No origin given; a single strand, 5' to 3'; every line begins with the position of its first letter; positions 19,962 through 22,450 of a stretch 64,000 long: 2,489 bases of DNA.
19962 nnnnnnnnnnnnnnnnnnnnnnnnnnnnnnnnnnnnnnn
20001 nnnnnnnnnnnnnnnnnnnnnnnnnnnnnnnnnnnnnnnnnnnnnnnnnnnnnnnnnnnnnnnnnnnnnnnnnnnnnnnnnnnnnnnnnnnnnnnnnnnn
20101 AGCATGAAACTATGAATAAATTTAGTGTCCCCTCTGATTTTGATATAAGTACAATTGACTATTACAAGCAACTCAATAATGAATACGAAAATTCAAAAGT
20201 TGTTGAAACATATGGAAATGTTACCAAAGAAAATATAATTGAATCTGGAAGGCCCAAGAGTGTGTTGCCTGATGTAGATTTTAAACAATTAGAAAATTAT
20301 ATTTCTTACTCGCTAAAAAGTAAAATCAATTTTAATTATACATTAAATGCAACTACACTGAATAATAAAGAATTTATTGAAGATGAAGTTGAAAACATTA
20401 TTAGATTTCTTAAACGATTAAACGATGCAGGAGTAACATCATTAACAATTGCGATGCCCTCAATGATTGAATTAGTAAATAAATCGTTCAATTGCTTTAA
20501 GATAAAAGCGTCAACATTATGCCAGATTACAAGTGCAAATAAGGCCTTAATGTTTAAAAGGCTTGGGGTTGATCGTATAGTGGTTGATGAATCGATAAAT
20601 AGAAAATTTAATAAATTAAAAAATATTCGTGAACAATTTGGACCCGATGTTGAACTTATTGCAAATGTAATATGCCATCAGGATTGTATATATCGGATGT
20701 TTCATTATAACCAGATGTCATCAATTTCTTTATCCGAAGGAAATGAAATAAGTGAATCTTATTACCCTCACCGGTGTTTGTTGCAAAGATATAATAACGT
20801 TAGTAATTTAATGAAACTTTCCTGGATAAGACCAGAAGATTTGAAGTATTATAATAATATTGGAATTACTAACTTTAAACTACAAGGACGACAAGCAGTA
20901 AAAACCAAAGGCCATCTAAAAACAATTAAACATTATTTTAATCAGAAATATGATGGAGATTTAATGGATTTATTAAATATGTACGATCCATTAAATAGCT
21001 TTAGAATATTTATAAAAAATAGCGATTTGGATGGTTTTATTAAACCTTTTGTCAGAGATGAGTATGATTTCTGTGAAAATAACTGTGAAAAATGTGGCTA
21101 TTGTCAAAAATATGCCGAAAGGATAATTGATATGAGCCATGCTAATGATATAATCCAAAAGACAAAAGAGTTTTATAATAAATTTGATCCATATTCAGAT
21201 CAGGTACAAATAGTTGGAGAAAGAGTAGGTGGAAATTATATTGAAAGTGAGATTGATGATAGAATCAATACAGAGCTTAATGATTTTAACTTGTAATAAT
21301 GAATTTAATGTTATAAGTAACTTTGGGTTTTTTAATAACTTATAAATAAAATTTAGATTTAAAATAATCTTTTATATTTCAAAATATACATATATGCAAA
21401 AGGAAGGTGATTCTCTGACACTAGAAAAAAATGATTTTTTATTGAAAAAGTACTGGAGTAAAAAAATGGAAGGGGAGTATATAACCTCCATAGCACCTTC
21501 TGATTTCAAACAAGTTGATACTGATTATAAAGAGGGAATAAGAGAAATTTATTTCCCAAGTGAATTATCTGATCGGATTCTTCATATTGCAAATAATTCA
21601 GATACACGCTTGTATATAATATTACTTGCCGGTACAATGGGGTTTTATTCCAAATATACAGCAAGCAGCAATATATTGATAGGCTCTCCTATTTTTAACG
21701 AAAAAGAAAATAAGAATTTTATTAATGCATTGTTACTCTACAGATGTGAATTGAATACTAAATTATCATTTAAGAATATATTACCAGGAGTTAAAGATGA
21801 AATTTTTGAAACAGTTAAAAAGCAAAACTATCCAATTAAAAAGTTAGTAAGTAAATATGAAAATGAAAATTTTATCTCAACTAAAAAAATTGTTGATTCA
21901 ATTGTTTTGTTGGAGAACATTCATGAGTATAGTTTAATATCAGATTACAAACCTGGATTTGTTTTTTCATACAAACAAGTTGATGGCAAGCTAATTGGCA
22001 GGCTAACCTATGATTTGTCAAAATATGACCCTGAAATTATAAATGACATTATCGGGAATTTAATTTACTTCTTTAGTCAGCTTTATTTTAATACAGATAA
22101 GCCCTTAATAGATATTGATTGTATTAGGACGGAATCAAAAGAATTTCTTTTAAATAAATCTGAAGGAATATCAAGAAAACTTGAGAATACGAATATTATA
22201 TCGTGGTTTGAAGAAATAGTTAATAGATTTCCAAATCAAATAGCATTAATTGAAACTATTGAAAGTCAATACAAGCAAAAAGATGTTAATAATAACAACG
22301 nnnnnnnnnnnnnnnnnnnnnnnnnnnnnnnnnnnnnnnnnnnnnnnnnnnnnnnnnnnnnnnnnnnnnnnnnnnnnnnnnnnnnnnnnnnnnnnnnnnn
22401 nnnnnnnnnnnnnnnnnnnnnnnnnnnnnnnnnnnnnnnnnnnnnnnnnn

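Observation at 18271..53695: Seven proteins from four unrelated families end in the same acidic-aromatic tail (D/N-F/Y-x-F/L-COOH)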

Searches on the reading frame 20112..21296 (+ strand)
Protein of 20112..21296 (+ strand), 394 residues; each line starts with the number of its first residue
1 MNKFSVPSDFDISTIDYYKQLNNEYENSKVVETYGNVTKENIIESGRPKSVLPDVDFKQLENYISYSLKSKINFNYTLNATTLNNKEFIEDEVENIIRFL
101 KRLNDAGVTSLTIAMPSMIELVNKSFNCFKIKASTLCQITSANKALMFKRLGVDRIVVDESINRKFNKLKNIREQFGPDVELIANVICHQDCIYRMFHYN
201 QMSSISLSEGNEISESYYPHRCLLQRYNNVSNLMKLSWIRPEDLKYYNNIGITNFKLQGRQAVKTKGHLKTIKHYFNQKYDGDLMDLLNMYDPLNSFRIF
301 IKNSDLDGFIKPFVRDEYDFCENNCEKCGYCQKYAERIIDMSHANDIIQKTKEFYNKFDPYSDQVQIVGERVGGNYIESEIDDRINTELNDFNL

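Call 4: search_protein_families(library=pfam, proteins=[window:20112-21296:+])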
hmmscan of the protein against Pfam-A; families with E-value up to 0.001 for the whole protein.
window:20112-21296:+ (394 aa): 1 family
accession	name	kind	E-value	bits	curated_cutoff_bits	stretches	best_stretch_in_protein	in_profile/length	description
PF01136.24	Peptidase_U32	-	5.5e-11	42.6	22.4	1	94-181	2-87/233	Peptidase family U32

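Call 9: find_homologous_proteins(query=window:20112-21293:+, max_evalue=0.00001)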
Query window:20112-21293:+ (394 aa): 419 proteins with E <= 0.00001 among 3929 candidates; the best 120 are listed.
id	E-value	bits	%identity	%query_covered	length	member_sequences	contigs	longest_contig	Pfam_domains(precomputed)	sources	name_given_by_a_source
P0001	1.8e-262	888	100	100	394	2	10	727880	PF01136.26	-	-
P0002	1.2e-185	635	70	100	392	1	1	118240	PF01136.26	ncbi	ncbi:MAG: U32 family peptidase [Marinifilaceae bacterium]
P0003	1.2e-131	457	53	98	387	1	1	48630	PF01136.26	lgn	-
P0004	4.6e-129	449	52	97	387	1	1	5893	PF01136.26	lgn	-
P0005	4.5e-128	446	52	99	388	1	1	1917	PF01136.26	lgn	-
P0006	8.7e-128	445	54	92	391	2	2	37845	PF01136.26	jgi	jgi:collagenase-like PrtC family protease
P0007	1.8e-126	440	56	91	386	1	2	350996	PF01136.26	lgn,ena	-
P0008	2.2e-126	440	54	93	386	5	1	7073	PF01136.26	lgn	-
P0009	6.3e-126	439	54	92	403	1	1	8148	PF01136.26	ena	-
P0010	9.6e-125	435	51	94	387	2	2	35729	PF01136.26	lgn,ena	-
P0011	1.4e-124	434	51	97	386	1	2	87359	PF01136.26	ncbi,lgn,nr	ncbi:MAG: hypothetical protein GTO45_32395 [Candidatus Aminicenantes bacterium]|nr:hypothetical prot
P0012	1.9e-124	434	52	92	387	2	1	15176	PF01136.26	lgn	-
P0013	2.7e-124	433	51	92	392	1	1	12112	PF01136.26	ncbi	-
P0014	4.1e-124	433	51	93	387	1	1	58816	PF01136.26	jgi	jgi:collagenase-like PrtC family protease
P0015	4.4e-124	433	50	100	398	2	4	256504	PF01136.26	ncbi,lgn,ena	-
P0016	5.3e-124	432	54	93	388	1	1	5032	PF01136.26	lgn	-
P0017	6.2e-124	432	54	92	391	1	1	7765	PF01136.26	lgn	-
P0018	8.0e-124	432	52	92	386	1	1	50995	PF01136.26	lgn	-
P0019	1.7e-123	431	53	94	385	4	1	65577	PF01136.26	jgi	jgi:collagenase-like PrtC family protease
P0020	1.9e-123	430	53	93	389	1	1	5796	PF01136.26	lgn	-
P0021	2.0e-123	430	52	97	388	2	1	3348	PF01136.26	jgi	-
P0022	7.5e-123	428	50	97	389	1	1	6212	PF01136.26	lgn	-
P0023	8.6e-123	428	55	91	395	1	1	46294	PF01136.26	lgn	-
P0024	8.8e-123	428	51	92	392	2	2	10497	PF01136.26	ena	-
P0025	1.3e-122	428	52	93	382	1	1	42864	PF01136.26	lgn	-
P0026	2.1e-122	427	51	92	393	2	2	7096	PF01136.26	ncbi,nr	ncbi:MAG: U32 family peptidase [Acidobacteria bacterium]|nr:U32 family peptidase [Acidobacteriota ba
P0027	2.4e-122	427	53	93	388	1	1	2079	PF01136.26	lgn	-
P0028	3.0e-122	426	50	94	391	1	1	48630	PF01136.26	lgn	-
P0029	3.8e-122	426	52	97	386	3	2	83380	PF01136.26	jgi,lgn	-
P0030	6.2e-122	425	51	92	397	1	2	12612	PF01136.26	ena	-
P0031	1.7e-121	424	52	92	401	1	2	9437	PF01136.26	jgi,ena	-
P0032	2.7e-121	423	51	94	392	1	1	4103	PF01136.26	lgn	-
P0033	5.4e-121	422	51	95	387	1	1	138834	PF01136.26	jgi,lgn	jgi:collagenase-like PrtC family protease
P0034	8.7e-121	422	52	92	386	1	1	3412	PF01136.26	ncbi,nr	ncbi:MAG: hypothetical protein GY757_11985 [bacterium]|nr:hypothetical protein [bacterium]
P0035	8.8e-121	422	51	92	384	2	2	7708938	PF01136.26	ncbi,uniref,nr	ncbi:U32 family peptidase [Paenibacillus tritici]|uniref:U32 family peptidase n=1 Tax=Paenibacillus 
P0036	2.7e-120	420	51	98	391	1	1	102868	PF01136.26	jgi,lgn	jgi:collagenase-like PrtC family protease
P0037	2.8e-120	420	47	96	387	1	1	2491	PF01136.26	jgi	jgi:collagenase-like PrtC family protease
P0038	4.5e-120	419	51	92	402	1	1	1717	PF01136.26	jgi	-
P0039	5.4e-120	419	51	99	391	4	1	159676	PF01136.26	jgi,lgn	jgi:collagenase-like PrtC family protease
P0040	9.3e-120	418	50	99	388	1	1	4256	PF01136.26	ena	-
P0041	1.4e-119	418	49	93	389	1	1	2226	PF01136.26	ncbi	-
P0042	1.8e-119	417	51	93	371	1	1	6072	PF01136.26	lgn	-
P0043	2.7e-119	417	51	94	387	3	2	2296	PF01136.26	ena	-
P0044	5.0e-119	416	49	93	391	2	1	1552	PF01136.26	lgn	-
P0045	5.3e-119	416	50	94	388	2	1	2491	PF01136.26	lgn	-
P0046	6.4e-119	416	50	94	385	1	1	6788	PF01136.26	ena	-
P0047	6.6e-119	415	49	97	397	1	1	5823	PF01136.26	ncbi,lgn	-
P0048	6.9e-119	415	51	93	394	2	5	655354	PF01136.26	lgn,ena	-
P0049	7.3e-119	415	50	93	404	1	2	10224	PF01136.26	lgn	-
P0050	7.8e-119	415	49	96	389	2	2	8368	PF01136.26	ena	-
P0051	8.2e-119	415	48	97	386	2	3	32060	PF01136.26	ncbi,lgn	-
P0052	1.2e-118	415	52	93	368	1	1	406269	PF01136.26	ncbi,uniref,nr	ncbi:U32 family peptidase [Anaerosporobacter faecicola]|uniref:U32 family peptidase n=1 Tax=Anaerosp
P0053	1.3e-118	415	47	99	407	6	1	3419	PF01136.26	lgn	-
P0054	1.6e-118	414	50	99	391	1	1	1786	PF01136.26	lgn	-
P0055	1.9e-118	414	50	93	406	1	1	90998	PF01136.26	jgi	jgi:collagenase-like PrtC family protease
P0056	2.0e-118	414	49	94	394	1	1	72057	PF01136.26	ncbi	-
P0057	2.0e-118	414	52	93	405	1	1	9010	PF01136.26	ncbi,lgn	ncbi:MAG: U32 family peptidase [Caulobacteraceae bacterium]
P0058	2.5e-118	414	51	92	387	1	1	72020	PF01136.26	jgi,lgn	jgi:hypothetical protein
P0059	3.4e-118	413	52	93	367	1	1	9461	PF01136.26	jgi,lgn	jgi:collagenase-like PrtC family protease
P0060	3.6e-118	413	52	91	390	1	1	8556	PF01136.26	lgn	-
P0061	3.6e-118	413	48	97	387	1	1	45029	PF01136.26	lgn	-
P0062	5.0e-118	413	50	92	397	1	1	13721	PF01136.26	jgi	jgi:collagenase-like PrtC family protease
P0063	5.7e-118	412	50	93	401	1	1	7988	PF01136.26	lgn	-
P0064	6.6e-118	412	51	91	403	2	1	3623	PF01136.26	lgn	-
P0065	9.2e-118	412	50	93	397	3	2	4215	PF01136.26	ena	-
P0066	1.2e-117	411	50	93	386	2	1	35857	PF01136.26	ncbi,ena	-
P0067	1.3e-117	411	49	92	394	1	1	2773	PF01136.26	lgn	-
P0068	1.4e-117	411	49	93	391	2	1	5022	PF01136.26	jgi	jgi:collagenase-like PrtC family protease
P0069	1.4e-117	411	51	93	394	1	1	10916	PF01136.26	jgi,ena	-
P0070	1.4e-117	411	47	100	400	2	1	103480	PF01136.26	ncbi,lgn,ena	-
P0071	4.6e-117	409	47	100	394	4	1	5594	PF01136.26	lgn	-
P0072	4.8e-117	409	49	92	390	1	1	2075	PF01136.26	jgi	jgi:collagenase-like PrtC family protease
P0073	5.1e-117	409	48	98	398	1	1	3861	PF01136.26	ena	-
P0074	5.9e-117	409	50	93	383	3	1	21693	PF01136.26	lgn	-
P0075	6.5e-117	409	49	95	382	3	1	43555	PF01136.26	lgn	-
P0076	8.1e-117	409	51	91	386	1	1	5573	PF01136.26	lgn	-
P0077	9.1e-117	408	50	92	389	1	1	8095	PF01136.26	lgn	-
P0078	1.0e-116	408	48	93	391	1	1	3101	PF01136.26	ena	-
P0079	1.2e-116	408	49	92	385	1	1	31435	PF01136.26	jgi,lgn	-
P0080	1.5e-116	408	51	92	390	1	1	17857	PF01136.26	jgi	jgi:collagenase-like PrtC family protease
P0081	1.7e-116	408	51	92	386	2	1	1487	PF01136.26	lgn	-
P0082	1.8e-116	407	51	94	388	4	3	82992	PF01136.26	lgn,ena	-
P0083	1.9e-116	407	47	100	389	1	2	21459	PF01136.26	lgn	-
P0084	1.9e-116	407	50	92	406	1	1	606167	PF01136.26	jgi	jgi:collagenase-like PrtC family protease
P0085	3.2e-116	407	50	97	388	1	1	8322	PF01136.26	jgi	jgi:hypothetical protein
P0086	4.0e-116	406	50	92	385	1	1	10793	PF01136.26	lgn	-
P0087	4.4e-116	406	51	93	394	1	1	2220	PF01136.26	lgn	-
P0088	5.9e-116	406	49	93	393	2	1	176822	PF01136.26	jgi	jgi:collagenase-like PrtC family protease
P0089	6.5e-116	406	50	93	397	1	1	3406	PF01136.26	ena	-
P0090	7.3e-116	405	52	91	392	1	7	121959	PF01136.26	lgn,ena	-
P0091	9.0e-116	405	50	92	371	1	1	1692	PF01136.26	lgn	-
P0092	9.0e-116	405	50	92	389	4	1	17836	PF01136.26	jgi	jgi:collagenase-like PrtC family protease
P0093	9.9e-116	405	47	97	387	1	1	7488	PF01136.26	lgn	-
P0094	1.0e-115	405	47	93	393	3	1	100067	PF01136.26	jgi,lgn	jgi:collagenase-like PrtC family protease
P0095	1.0e-115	405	49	93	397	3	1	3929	PF01136.26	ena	-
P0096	1.2e-115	405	49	93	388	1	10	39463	PF01136.26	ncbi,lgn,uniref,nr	ncbi:U32 family peptidase [Cellulosilyticum ruminicola]|uniref:U32 family peptidase n=1 Tax=Cellulos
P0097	1.2e-115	405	48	93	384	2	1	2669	PF01136.26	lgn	-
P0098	1.3e-115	405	50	92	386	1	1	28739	PF01136.26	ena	-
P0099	1.6e-115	404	49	95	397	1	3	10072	PF01136.26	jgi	jgi:collagenase-like PrtC family protease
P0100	1.8e-115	404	49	92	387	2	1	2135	PF01136.26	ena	-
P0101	2.3e-115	404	49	97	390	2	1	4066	PF01136.26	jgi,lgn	-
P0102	2.5e-115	404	49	94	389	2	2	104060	PF01136.26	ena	-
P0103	3.0e-115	403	51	93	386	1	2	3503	PF01136.26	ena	-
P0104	3.1e-115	403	48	94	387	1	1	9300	PF01136.26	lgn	-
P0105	3.4e-115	403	49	93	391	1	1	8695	PF01136.26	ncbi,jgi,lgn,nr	ncbi:MAG: U32 family peptidase [Acidobacteria bacterium]|jgi:collagenase-like PrtC family protease|n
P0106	3.6e-115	403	51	90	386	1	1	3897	PF01136.26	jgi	jgi:collagenase-like PrtC family protease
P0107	5.9e-115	402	49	92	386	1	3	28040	PF01136.26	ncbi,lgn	-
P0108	6.0e-115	402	49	93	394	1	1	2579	PF01136.26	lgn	-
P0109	6.1e-115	402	48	99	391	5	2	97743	PF01136.26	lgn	-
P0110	6.7e-115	402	50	91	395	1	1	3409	PF01136.26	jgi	jgi:collagenase-like PrtC family protease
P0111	6.9e-115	402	49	92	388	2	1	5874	PF01136.26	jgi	jgi:collagenase-like PrtC family protease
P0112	7.5e-115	402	47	93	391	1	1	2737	PF01136.26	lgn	-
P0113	9.5e-115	402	51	91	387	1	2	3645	PF01136.26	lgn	-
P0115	1.2e-114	402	45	100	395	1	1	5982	PF01136.26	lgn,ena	-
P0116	1.2e-114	401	49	94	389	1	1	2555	PF01136.26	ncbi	-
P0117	1.2e-114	401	50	93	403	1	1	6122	PF01136.26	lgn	-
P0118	1.4e-114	401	47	99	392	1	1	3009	PF01136.26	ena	-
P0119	1.5e-114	401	52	88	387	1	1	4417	PF01136.26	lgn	-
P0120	1.6e-114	401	47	94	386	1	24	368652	PF01136.26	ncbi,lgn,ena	-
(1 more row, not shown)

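Call 14: find_related_loci(query=A1, collection=genome_contigs, flank=10000)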
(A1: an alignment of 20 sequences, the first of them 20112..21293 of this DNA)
Query A1 (394 aa) in genome_contigs; peptide patterns used: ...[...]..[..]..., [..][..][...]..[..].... (x = any residue, [..] = any of these).
144 stretches matched a pattern; 122 encode a relative of the query (tblastn E <= 1e-3); the best 80 are kept; 79 distinct loci.
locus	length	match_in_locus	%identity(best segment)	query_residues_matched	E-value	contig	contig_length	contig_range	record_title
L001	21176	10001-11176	70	1-394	0e+0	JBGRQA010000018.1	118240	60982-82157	MAG: Marinifilaceae bacterium isolate MAG7-MS28 MAG_Ocu_7_all_MS28_29, whole genome shotgun sequence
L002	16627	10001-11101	54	1-368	4e-131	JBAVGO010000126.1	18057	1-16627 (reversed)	MAG: Lutisporaceae bacterium isolate MFD06945_ilm_asm_bin8 k127_148970, whole genome shotgun sequence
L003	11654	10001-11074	52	1-359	1e-130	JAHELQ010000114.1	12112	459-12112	MAG: Candidatus Aminicenantes bacterium isolate Ww63 NODE_11677_length_12112_cov_2.206405, whole genome shotgun sequence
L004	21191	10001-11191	50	1-394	9e-130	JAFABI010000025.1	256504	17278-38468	MAG: Bacillota bacterium isolate OH_SBB_121 k127_129249, whole genome shotgun sequence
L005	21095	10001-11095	53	1-366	8e-130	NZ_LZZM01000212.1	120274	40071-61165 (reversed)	Clostridium puniceum strain DSM 2619 CLPUN_contig000212, whole genome shotgun sequence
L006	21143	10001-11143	52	1-382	2e-129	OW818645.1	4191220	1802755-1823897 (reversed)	metagenome genome assembly, chromosome: 1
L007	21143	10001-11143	52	1-382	5e-129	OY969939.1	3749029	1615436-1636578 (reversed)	MAG: uncultured Eubacteriales bacterium isolate MFD03899.bin.2.43 genome assembly, chromosome: 1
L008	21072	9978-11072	51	1-366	1e-126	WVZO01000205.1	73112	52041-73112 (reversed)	MAG: Candidatus Aminicenantes bacterium isolate CS4-C025 C_merged_R1_(paired)_contig_51743, whole genome shotgun sequenc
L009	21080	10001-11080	51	1-361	4e-125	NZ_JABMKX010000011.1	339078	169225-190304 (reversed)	Paenibacillus tritici strain LMG 29502 NODE_11_length_339078_cov_23.688834, whole genome shotgun sequence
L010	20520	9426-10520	50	1-366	3e-123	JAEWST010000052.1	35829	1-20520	MAG: Bacillota bacterium isolate OH_SDB_116 k127_1274873, whole genome shotgun sequence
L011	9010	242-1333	52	1-365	1e-123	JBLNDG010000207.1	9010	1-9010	MAG: Caulobacteraceae bacterium isolate MAG105 PRJNA950955_bin14_renamed_206, whole genome shotgun sequence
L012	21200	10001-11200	47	1-394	2e-123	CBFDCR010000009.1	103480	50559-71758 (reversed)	MAG TPA_asm: uncultured bacterium isolate SRR26215683_binner23_Refined_38 genome assembly, contig: ERZ25073488.23, whole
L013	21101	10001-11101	49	1-366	3e-120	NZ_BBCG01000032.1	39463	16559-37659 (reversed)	Cellulosilyticum ruminicola JCM 14822, whole genome shotgun sequence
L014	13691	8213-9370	47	1-394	6e-119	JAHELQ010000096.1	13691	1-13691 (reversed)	MAG: Candidatus Aminicenantes bacterium isolate Ww63 NODE_9488_length_13691_cov_2.248489, whole genome shotgun sequence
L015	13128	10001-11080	48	1-361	1e-118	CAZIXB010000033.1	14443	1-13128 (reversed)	MAG TPA_asm: uncultured Victivallales bacterium isolate SRP332253_co1_180 genome assembly, contig: NODE_7026_length_1444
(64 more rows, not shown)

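Call 23: search_protein_families(library=ncbifam, proteins=[window:20112-21293:+], max_evalue=0.01)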
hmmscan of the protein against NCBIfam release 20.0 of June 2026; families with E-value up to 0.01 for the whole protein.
window:20112-21293:+ (394 aa): 1 family
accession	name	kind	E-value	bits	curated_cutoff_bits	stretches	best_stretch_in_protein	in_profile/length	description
NF011996.0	PRK15452.1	equivalog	0.0038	16.1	534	1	91-183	74-163/449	prephenate-dependent tRNA uridine(34) hydroxylase TrhP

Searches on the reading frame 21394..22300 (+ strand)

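Call 23: search_protein_families(library=ncbifam, proteins=[window:21394-22300:+], max_evalue=0.01)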
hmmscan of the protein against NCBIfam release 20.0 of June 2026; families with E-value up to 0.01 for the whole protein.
window:21394-22300:+ (302 aa): 3 families
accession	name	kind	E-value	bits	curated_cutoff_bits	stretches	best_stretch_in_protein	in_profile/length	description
NF004282.0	PRK05691.1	subfamily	3e-09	33.5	4090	1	19-156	867-1010/4334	non-ribosomal peptide synthase/polyketide synthase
NF047350.1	aureusi_NRPS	equivalog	1.1e-08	32.5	2500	1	18-175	1166-1329/2373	aureusimine non-ribosomal peptide synthetase AusA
TIGR03443.1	alpha_am_amid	equivalog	7.3e-06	23.6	1030.1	1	21-294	2-264/1390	L-aminoadipate-semialdehyde dehydrogenase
